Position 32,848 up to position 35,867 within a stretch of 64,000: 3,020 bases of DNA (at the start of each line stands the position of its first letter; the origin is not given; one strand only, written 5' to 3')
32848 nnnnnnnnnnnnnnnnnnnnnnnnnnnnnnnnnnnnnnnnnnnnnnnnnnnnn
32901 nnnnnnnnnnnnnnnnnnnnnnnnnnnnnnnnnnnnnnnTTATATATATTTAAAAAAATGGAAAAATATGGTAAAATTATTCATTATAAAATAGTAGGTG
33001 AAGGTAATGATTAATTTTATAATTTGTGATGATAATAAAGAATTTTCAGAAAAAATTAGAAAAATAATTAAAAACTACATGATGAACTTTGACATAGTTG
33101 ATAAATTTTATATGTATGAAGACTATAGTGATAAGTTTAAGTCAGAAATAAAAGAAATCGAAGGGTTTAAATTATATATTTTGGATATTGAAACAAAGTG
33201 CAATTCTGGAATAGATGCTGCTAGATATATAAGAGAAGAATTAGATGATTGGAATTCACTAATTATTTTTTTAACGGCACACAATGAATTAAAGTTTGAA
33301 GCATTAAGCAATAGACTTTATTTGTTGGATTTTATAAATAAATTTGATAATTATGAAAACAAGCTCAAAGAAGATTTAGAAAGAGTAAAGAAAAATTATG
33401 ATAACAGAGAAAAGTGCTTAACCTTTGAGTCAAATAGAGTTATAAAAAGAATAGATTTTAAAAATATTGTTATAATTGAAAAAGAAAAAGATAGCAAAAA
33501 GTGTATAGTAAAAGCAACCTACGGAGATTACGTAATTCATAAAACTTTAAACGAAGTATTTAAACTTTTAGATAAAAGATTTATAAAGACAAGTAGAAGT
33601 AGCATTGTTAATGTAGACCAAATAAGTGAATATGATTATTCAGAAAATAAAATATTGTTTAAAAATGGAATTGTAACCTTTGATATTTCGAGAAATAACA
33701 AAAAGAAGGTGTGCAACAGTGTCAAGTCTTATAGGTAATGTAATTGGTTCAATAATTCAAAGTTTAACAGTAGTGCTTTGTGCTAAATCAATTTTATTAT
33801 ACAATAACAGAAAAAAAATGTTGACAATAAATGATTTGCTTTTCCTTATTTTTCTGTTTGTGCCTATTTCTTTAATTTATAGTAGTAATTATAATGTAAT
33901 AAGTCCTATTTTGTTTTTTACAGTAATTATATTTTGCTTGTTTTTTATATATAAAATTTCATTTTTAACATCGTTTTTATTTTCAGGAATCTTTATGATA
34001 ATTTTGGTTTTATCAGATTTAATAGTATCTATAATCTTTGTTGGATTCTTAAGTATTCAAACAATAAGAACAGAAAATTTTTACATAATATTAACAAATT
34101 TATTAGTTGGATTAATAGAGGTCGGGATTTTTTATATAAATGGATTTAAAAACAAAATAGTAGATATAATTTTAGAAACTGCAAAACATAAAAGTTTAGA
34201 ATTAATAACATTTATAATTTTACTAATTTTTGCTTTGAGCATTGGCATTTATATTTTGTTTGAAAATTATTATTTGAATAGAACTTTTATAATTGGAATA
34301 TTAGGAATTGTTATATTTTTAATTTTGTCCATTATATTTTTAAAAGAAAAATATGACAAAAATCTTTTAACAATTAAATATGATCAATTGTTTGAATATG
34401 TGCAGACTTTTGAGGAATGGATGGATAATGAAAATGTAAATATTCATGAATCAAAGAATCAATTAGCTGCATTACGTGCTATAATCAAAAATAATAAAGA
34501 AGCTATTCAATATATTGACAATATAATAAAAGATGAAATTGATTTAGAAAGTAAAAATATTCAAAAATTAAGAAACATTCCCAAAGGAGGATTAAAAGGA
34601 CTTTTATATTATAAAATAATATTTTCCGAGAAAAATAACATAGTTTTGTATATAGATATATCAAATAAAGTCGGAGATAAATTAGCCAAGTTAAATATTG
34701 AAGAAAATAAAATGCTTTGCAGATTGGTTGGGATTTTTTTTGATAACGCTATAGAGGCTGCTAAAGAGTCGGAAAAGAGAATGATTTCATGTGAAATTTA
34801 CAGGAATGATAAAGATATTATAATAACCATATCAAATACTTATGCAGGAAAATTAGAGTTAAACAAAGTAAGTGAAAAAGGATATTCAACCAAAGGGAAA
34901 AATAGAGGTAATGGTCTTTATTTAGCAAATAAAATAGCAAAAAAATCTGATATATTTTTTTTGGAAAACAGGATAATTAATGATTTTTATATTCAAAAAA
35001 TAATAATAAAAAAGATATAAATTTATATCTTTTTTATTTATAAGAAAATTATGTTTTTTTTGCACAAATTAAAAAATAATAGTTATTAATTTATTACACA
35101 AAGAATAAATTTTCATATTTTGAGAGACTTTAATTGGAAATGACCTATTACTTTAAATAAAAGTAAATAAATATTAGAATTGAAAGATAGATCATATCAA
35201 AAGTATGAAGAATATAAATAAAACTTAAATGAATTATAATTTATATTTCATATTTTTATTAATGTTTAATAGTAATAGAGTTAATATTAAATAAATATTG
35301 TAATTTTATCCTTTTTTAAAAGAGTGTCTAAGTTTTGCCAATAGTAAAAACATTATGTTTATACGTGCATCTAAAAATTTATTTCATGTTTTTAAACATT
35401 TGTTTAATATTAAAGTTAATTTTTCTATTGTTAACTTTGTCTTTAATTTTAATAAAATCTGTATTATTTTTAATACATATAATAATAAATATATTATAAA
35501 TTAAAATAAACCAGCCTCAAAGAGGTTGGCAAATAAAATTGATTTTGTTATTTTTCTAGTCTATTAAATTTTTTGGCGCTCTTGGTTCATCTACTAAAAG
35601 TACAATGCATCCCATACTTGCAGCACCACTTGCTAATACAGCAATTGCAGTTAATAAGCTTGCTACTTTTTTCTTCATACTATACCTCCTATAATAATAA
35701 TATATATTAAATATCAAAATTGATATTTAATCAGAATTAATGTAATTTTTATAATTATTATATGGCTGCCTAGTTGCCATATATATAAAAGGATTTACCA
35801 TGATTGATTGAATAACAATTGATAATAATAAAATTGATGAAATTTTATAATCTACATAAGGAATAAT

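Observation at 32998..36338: Complete agr-type peptide quorum-sensing locus with a non-canonical convergent layout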

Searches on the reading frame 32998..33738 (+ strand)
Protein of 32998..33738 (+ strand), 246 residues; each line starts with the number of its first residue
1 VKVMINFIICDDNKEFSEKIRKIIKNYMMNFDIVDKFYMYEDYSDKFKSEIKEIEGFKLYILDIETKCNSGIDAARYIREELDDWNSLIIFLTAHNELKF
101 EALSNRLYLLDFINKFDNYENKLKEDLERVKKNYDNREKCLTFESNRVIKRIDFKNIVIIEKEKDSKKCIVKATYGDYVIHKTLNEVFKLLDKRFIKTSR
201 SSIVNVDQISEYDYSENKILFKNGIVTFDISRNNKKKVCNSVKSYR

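Call 3: search_protein_families(library=pfam, proteins=[window:32998-33738:+], max_evalue=1)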
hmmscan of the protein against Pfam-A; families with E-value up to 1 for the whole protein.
window:32998-33738:+ (246 aa): 3 families
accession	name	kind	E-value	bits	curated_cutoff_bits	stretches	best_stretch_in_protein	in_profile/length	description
PF04397.21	LytTR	-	1.9e-12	47.6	22.6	1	149-238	3-93/98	LytTr DNA-binding domain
PF00072.30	Response_reg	-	4.5e-06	27.2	30.2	1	8-115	2-99/111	Response regulator receiver domain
PF14968.11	CCDC84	-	0.081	13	25.3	1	15-152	92-172/330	Coiled coil protein 84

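Call 4: search_protein_families(library=ncbifam, proteins=[window:32998-33738:+], max_evalue=1)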
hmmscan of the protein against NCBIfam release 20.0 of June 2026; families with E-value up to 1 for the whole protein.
window:32998-33738:+ (246 aa): 4 families
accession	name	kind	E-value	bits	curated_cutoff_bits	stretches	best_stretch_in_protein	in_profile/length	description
NF046049.1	quorum_RR_AgrA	equivalog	1.4e-11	44.4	400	1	7-236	3-237/238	quorum-sensing response regulator AgrA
NF053854.1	RespRegPhoBBctds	equivalog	0.0011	18.4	270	1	50-174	35-152/225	two-component system response regulator PhoB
NF041880.1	EPS_EpsF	equivalog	0.082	11.4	900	1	55-96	38-79/492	response regulator EpsF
NF047330.1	MCR_0457_fam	subfamily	0.26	11.9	50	0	10-53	20-63/87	MCR_0457 family protein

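Call 53: search_solved_structures(query=window:33007-33738:+, max_evalue=0.001, show_alignments=2)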
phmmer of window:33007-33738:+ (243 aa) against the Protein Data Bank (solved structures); distinct sequences matched with E-value up to 0.001: 0.

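Call 63: search_solved_structures(query=window:33007-33738:+, max_evalue=10, show_alignments=3)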
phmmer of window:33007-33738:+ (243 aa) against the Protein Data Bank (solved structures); distinct sequences matched with E-value up to 10: 8.
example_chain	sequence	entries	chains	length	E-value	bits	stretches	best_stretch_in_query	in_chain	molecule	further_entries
6swf_A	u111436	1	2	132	0.037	16.9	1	5-136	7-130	Two-component response regulator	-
3a0u_A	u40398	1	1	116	0.16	14.9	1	52-121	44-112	Response regulator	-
3a0r_B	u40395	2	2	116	0.17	14.8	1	52-121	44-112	Response regulator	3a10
8phx_A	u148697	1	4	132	0.35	13.8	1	40-93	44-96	Histidine protein kinase SLN1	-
9gnw_P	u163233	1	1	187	0.62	12.9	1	14-47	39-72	PsbP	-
8e9g_O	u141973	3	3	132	0.95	12.3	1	49-90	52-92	Two-component system response regulator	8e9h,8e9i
3mcx_A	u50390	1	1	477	1.2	12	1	33-88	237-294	SusD superfamily protein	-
9vf7_A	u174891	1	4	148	2.9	10.8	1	45-92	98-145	histidine kinase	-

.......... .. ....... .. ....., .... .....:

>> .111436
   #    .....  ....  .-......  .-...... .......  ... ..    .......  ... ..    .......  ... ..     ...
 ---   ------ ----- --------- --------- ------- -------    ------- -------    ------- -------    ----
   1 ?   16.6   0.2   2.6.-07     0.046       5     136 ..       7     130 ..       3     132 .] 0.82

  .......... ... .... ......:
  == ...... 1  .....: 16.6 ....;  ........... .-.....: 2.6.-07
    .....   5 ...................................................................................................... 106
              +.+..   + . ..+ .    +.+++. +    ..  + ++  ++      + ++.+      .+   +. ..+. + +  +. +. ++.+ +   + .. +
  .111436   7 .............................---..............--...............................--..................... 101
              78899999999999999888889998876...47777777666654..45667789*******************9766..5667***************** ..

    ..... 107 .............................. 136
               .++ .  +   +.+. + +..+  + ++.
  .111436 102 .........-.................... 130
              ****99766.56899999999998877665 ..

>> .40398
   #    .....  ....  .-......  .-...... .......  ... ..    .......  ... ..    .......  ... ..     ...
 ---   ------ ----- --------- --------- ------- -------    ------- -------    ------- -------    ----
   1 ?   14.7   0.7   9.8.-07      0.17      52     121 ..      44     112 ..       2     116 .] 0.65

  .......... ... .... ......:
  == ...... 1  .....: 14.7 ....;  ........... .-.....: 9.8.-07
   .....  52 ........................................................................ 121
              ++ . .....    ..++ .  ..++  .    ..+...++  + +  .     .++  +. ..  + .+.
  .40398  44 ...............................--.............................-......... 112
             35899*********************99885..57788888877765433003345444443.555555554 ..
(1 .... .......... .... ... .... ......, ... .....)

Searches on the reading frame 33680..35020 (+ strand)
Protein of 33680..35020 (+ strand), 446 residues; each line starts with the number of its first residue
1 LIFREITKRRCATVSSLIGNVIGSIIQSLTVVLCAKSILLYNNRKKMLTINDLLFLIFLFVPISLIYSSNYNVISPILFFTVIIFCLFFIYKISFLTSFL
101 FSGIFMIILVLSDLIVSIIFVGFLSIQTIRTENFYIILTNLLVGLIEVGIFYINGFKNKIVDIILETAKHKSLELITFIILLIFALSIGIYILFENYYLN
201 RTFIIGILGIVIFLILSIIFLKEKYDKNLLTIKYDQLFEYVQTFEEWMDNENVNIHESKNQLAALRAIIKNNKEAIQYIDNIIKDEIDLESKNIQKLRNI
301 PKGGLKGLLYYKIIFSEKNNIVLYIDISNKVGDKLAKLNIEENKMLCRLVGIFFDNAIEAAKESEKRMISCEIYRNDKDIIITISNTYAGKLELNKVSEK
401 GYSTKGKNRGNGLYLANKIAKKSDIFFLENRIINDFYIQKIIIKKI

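Call 3: search_protein_families(library=pfam, proteins=[window:33680-35020:+], max_evalue=1)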
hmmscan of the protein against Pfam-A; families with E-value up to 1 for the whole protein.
window:33680-35020:+ (446 aa): 2 families
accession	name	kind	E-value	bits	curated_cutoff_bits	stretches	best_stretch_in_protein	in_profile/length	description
PF14501.12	HATPase_c_5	-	1.8e-11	44.3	22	1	346-443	6-101/102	GHKL domain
PF02518.31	HATPase_c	-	0.00053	20.8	26.4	1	345-421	5-85/111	Histidine kinase-, DNA gyrase B-, and HSP90-like ATPase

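Call 4: search_protein_families(library=ncbifam, proteins=[window:33680-35020:+], max_evalue=1)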
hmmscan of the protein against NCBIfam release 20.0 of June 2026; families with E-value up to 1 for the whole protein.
window:33680-35020:+ (446 aa): 4 families
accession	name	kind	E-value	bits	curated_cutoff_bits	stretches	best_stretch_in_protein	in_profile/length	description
NF046015.1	HisKinAgrCStaph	equivalog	2.7e-19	69.7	500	1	47-441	20-414/414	quorum-sensing sensor histidine kinase AgrC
NF008298.1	PRK11086.1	subfamily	1.2e-15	57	520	1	236-420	318-500/529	DcuS/MalK family sensor histidine kinase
NF038334.1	malate_HK_MalK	exception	1e-11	44.3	800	1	255-421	337-501/533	malate sensor histidine kinase MalK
NF007688.0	PRK10364.1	equivalog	0.044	12.5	479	1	325-420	332-426/460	two-component system sensor histidine kinase ZraS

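Call 34: find_encoding_contigs(protein=window:33719-35020:+, flank=6000, max_places=4)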
Protein window:33719-35020:+ (433 aa): 22 contigs read that carry it; 4 places shown.
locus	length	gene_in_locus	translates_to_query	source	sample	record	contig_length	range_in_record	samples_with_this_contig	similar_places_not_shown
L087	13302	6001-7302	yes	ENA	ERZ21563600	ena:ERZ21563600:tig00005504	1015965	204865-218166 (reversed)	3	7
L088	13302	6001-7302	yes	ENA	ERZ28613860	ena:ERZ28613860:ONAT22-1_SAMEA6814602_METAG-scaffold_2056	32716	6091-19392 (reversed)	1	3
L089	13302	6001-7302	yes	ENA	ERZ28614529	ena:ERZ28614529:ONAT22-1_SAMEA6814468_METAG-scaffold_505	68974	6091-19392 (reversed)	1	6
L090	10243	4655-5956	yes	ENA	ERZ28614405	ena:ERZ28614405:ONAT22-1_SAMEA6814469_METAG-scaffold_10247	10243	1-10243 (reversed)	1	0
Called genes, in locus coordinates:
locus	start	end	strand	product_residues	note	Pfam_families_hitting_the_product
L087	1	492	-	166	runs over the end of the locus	PF02371:Transposase_20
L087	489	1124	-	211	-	PF01548:DEDD_Tnp_IS110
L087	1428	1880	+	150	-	PF02502:LacAB_rpiB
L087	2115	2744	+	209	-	PF01551:Peptidase_M23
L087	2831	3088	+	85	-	PF02796:HTH_7 (weak), PF12116:SpoIIID, PF08279:HTH_11 (weak)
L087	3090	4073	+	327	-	PF00022:Actin (faint), PF06723:MreB_Mbl, PF00012:HSP70, PF06277:EutA (weak), PF14450:FtsA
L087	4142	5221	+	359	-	PF00953:Glycos_transf_4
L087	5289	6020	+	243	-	PF00072:Response_reg (weak), PF04397:LytTR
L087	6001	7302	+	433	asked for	PF14501:HATPase_c_5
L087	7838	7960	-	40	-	-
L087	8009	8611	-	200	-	PF04647:AgrB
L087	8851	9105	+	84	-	PF00313:CSD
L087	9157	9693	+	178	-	PF02482:Ribosomal_S30AE, PF16321:Ribosom_S30AE_C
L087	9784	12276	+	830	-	PF07517:SecA_DEAD, PF00270:DEAD (weak), PF01043:SecA_PP_bind, PF21090:P-loop_SecA, PF07516:SecA_SW, PF02810:SEC-C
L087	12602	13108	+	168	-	-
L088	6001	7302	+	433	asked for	PF14501:HATPase_c_5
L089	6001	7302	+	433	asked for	PF14501:HATPase_c_5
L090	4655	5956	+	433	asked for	PF14501:HATPase_c_5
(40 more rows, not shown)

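Call 54: search_solved_structures(query=window:33722-35020:+, max_evalue=0.001, show_alignments=2)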
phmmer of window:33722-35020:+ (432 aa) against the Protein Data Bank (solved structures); distinct sequences matched with E-value up to 0.001: 2.
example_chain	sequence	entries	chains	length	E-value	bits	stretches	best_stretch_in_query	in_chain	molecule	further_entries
4bxi_A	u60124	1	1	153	1.7e-14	57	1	283-429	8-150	ACCESSORY GENE REGULATOR PROTEIN C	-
6e52_A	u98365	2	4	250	2.1e-14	56.7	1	211-429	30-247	Staphylococcus aureus AgrC histidine kinase module fused to Saccharomyces cerevisiae GCN4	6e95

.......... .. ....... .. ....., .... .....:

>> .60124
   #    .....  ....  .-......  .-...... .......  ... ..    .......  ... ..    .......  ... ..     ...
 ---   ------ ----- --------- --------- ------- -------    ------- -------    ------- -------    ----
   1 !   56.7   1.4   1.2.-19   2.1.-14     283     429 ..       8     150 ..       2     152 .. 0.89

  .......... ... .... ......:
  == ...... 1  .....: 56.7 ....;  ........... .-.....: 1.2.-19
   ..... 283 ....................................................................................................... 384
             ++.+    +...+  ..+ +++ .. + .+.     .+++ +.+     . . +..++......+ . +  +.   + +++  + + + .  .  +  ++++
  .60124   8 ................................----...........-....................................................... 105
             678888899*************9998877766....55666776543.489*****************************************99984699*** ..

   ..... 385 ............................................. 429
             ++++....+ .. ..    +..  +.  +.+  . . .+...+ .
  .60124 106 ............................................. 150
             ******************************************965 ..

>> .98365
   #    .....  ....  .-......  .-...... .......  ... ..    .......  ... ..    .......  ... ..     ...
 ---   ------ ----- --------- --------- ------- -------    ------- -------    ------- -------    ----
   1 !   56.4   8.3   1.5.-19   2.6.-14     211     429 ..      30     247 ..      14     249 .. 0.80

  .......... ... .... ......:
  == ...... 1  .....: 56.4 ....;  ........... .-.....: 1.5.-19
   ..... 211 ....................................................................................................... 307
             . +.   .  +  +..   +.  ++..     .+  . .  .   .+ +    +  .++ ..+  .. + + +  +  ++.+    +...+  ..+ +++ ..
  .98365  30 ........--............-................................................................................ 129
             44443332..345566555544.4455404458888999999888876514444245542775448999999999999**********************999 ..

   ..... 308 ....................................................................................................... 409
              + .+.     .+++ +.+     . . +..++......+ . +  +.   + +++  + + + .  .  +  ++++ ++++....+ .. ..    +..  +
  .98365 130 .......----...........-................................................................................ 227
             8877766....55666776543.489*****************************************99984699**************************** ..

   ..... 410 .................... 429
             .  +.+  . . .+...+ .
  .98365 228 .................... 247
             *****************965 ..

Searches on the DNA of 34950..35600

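Call 36: search_rna_families(source=window, start=34950, end=35600, threshold=evalue, max_evalue=5)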
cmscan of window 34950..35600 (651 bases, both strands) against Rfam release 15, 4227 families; matches with E-value up to 5: 0.
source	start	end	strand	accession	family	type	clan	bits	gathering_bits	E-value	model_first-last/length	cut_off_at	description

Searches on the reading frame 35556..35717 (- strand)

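Call 3: search_protein_families(library=pfam, proteins=[window:35556-35717:-], max_evalue=1)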
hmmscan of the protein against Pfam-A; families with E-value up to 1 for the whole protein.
window:35556-35717:- (53 aa): 0 families

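Call 4: search_protein_families(library=ncbifam, proteins=[window:35556-35717:-], max_evalue=1)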
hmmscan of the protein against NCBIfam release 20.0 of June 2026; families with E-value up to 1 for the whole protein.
window:35556-35717:- (53 aa): 1 family
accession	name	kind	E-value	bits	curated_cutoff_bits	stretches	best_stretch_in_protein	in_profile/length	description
TIGR04223.1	quorum_AgrD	subfamily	0.011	15.9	19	1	15-52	4-37/38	AgrD family cyclic lactone autoinducer peptide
